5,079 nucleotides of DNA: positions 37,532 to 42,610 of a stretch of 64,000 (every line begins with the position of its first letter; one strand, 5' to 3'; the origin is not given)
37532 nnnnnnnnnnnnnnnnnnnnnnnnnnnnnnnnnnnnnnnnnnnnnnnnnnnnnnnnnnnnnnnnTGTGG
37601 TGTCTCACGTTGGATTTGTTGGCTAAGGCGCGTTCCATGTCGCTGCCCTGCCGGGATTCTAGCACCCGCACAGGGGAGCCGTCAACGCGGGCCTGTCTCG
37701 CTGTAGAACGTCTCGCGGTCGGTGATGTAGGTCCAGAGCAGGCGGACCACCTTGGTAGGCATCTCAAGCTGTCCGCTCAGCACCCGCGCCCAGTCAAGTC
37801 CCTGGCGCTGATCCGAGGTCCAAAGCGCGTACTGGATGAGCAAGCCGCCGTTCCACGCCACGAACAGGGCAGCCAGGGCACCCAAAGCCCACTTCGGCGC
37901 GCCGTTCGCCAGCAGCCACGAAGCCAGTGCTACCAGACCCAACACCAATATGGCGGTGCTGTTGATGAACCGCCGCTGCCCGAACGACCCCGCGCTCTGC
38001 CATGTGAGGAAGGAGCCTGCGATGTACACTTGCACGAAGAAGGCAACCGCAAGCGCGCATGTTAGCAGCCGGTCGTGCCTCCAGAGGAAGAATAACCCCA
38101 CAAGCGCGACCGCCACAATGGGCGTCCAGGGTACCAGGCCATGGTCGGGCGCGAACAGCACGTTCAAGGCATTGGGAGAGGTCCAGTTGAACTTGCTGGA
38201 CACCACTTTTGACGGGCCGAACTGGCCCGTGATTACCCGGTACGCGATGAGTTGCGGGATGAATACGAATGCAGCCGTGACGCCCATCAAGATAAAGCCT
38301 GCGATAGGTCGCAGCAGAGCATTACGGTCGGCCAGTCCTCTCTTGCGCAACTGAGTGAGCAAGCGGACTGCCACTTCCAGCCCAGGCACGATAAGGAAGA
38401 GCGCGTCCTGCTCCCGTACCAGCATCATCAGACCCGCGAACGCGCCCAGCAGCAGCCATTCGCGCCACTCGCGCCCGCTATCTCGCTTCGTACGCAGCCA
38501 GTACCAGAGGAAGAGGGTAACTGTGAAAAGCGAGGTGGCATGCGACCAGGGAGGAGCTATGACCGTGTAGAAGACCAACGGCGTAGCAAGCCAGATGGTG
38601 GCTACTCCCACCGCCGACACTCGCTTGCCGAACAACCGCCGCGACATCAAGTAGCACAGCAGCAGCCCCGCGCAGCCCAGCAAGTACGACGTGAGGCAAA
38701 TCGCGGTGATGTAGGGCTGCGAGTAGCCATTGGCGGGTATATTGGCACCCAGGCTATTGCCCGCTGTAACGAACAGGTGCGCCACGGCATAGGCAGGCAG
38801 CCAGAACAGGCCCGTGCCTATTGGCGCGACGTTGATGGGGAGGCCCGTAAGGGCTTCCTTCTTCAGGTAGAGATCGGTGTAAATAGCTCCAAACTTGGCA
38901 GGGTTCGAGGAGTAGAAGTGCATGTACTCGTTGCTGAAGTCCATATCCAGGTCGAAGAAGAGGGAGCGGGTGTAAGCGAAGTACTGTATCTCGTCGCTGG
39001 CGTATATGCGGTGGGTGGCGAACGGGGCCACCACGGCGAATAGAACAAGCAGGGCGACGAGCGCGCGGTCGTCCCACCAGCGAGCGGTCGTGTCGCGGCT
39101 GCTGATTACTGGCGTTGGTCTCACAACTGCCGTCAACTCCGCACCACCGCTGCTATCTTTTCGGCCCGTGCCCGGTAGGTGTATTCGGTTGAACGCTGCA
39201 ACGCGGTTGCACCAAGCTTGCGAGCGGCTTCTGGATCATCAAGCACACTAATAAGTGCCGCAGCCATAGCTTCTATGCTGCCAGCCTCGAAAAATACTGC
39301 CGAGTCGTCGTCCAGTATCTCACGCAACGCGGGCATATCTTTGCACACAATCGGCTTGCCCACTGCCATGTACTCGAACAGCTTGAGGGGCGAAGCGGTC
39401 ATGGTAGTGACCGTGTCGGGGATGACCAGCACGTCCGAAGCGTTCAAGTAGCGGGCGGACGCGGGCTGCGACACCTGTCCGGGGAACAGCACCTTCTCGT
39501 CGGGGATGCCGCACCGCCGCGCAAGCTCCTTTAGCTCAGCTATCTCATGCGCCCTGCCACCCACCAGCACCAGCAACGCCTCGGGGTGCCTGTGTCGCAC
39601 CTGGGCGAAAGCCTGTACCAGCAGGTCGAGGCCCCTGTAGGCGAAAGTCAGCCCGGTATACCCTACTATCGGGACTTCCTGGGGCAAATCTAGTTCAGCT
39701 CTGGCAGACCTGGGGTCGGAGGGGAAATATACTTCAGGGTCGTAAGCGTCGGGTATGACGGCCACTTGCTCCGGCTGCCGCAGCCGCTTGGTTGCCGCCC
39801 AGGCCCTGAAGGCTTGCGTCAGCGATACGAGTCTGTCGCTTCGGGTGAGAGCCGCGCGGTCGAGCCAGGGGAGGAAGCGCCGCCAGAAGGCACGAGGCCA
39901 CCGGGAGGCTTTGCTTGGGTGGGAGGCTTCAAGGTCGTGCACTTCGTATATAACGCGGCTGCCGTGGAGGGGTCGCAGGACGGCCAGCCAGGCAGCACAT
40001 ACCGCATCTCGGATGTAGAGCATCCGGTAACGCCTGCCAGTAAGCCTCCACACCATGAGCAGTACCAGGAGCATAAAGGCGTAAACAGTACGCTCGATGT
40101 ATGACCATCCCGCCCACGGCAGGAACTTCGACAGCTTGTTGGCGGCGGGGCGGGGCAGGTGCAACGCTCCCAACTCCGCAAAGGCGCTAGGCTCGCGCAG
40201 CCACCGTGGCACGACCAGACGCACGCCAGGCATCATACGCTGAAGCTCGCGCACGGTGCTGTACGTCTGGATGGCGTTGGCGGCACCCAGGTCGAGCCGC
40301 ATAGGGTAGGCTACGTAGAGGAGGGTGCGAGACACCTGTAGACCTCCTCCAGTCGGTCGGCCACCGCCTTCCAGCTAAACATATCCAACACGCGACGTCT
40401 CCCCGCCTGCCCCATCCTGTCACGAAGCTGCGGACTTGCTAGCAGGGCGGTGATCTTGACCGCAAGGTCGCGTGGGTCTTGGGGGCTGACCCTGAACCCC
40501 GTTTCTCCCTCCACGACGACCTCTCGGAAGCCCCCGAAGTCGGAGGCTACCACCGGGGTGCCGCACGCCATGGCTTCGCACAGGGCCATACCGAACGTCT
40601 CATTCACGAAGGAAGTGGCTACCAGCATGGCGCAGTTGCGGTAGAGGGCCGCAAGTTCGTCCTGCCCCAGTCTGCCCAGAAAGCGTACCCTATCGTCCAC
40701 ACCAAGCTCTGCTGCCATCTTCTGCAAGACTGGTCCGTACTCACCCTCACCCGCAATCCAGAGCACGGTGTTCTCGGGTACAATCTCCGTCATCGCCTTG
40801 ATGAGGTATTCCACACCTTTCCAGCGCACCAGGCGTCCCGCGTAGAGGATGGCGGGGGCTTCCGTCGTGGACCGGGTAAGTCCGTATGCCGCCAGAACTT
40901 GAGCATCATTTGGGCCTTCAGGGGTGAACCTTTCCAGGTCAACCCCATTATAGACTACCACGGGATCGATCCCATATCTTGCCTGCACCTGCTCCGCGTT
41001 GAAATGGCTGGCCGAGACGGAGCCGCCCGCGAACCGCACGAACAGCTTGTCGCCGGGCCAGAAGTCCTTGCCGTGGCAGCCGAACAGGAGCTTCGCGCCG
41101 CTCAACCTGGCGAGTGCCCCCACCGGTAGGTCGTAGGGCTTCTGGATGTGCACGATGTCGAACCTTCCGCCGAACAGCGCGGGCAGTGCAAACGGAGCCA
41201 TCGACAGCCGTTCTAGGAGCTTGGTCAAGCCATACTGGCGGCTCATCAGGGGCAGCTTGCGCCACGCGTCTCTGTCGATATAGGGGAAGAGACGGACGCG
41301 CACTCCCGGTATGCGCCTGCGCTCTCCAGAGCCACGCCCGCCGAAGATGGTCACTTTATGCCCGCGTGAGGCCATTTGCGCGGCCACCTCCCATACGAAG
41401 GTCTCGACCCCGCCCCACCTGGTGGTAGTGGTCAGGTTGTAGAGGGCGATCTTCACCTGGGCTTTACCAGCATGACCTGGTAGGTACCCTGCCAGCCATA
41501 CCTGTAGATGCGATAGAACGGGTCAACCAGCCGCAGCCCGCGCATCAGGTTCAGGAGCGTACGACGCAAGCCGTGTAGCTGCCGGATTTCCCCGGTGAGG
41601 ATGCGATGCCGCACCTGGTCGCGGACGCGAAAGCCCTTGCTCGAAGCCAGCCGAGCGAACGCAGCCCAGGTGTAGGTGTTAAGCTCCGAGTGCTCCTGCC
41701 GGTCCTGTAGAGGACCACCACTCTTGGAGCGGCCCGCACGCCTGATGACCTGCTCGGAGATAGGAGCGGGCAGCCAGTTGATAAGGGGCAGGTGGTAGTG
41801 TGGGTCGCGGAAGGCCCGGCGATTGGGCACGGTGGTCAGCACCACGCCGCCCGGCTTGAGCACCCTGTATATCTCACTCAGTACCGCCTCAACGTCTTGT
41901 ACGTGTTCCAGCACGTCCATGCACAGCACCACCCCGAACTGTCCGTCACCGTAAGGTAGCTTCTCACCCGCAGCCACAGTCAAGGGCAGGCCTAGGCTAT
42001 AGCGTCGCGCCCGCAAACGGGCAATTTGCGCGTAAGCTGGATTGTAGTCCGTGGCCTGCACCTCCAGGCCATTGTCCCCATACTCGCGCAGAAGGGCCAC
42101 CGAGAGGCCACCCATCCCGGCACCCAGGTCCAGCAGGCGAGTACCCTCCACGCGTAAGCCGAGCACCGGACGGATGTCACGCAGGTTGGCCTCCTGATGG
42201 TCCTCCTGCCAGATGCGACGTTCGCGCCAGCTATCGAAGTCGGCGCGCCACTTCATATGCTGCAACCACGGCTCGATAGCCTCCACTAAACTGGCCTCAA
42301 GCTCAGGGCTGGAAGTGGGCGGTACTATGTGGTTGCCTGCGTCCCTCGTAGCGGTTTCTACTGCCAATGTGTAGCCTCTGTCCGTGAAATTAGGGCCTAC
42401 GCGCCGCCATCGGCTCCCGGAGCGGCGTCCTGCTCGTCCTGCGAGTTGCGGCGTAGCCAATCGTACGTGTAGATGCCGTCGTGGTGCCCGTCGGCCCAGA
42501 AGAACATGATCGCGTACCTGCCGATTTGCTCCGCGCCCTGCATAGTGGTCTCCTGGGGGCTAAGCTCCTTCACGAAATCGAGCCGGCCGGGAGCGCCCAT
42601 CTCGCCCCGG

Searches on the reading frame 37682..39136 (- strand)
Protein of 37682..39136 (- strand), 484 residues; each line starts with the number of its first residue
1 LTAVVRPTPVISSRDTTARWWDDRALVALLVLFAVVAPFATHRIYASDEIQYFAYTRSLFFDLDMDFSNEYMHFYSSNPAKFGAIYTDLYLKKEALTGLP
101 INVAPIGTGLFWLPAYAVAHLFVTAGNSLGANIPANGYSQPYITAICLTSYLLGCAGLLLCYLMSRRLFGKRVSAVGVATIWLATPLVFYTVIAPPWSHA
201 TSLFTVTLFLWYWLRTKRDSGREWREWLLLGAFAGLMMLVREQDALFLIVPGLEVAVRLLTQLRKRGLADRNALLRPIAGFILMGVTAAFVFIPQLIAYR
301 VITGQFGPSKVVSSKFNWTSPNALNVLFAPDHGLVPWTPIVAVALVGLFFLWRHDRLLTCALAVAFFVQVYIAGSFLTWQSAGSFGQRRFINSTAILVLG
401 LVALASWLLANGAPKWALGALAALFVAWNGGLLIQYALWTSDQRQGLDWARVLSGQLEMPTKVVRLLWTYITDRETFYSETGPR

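Call 11: search_protein_families(library=pfam, proteins=[window:37682-39136:-], max_evalue=0.01)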
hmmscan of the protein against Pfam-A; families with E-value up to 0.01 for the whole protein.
window:37682-39136:- (484 aa): 1 family
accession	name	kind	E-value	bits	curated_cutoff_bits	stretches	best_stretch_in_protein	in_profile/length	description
PF13231.12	PMT_2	-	2.7e-10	41.1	26.1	1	144-275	22-145/160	Dolichyl-phosphate-mannose-protein mannosyltransferase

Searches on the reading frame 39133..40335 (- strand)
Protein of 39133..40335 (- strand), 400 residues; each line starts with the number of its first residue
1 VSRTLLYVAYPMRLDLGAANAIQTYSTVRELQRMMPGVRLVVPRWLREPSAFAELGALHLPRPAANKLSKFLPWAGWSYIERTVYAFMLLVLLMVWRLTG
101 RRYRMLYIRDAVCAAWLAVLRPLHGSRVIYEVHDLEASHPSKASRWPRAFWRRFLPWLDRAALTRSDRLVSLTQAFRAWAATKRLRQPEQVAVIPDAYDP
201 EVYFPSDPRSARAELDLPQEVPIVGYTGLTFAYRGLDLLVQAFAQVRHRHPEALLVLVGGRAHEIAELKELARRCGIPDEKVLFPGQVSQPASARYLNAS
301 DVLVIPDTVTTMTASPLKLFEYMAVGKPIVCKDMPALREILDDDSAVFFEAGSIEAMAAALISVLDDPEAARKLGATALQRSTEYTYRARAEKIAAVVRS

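Call 11: search_protein_families(library=pfam, proteins=[window:39133-40335:-], max_evalue=0.01)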
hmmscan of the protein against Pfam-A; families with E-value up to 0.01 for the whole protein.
window:39133-40335:- (400 aa): 5 families
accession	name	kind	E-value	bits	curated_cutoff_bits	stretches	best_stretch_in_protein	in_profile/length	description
PF00534.26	Glycos_transf_1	-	2e-25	89.8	26.4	1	211-378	5-169/172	Glycosyl transferases group 1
PF13692.12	Glyco_trans_1_4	-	3.8e-23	82.8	27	1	222-367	2-142/142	Glycosyl transferases group 1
PF13524.12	Glyco_trans_1_2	-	1.5e-12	48.1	25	1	279-395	26-143/144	Glycosyl transferase-like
PF13579.12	Glyco_trans_4_4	-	2.2e-06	28.5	29.7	1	24-195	7-156/158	Glycosyl transferase 4-like domain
PF13439.12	Glyco_transf_4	-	4e-06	27.4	28.5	1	82-201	51-169/170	Glycosyltransferase Family 4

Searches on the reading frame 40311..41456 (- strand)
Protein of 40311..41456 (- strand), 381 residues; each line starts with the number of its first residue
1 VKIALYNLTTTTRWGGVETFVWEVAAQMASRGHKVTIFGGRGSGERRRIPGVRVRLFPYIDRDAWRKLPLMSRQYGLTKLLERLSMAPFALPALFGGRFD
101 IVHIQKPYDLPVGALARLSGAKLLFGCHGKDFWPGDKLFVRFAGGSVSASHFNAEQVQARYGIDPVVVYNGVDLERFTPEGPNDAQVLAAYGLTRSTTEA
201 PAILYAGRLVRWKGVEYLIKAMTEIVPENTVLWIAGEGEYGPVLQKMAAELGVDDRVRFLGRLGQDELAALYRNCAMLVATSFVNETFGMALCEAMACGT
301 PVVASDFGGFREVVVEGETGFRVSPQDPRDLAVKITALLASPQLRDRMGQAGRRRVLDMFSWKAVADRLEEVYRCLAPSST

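Call 11: search_protein_families(library=pfam, proteins=[window:40311-41456:-], max_evalue=0.01)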
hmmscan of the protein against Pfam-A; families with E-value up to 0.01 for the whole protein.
window:40311-41456:- (381 aa): 6 families
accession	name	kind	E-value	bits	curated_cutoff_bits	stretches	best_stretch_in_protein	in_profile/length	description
PF00534.26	Glycos_transf_1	-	1.3e-44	152.2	26.4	1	198-355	13-172/172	Glycosyl transferases group 1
PF13692.12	Glyco_trans_1_4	-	1.9e-38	132.4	27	1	201-340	2-141/142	Glycosyl transferases group 1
PF13439.12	Glyco_transf_4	-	3.9e-23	82.7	28.5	1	14-176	1-170/170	Glycosyltransferase Family 4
PF13524.12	Glyco_trans_1_2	-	9.6e-15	55.2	25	1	251-370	27-143/144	Glycosyl transferase-like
PF13579.12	Glyco_trans_4_4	-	1.1e-14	55.5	29.7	1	15-159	1-144/158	Glycosyl transferase 4-like domain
PF20706.3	GT4-conflict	-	1.9e-08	34.1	26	1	198-369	195-385/385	Family 4 Glycosyltransferase in conflict systems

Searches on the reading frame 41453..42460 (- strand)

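Call 11: search_protein_families(library=pfam, proteins=[window:41453-42460:-], max_evalue=0.01)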
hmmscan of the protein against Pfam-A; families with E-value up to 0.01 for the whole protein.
window:41453-42460:- (335 aa): 8 families
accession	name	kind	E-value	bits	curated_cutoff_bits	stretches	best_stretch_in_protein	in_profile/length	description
PF08241.18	Methyltransf_11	-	7.9e-21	75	21.2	1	110-208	1-94/95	Methyltransferase domain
PF13649.12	Methyltransf_25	-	9.9e-18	65.1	27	1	110-205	2-97/97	Methyltransferase domain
PF13489.12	Methyltransf_23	-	4.9e-17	62.6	27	1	87-280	4-162/164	Methyltransferase domain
PF08242.18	Methyltransf_12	-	3.3e-14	53.8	30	1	110-207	1-98/98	Methyltransferase domain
PF13847.12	Methyltransf_31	-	1.5e-13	51.1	27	1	105-213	3-113/145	Methyltransferase domain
PF01209.24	Ubie_methyltran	-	2.8e-12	46.9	20.1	1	104-208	46-150/233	ubiE/COQ5 methyltransferase family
PF05219.18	DREV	-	0.0002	21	26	1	105-208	94-185/265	DREV methyltransferase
PF02353.26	CMAS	-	0.0032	17.3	27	1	86-209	44-164/273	Mycolic acid cyclopropane synthetase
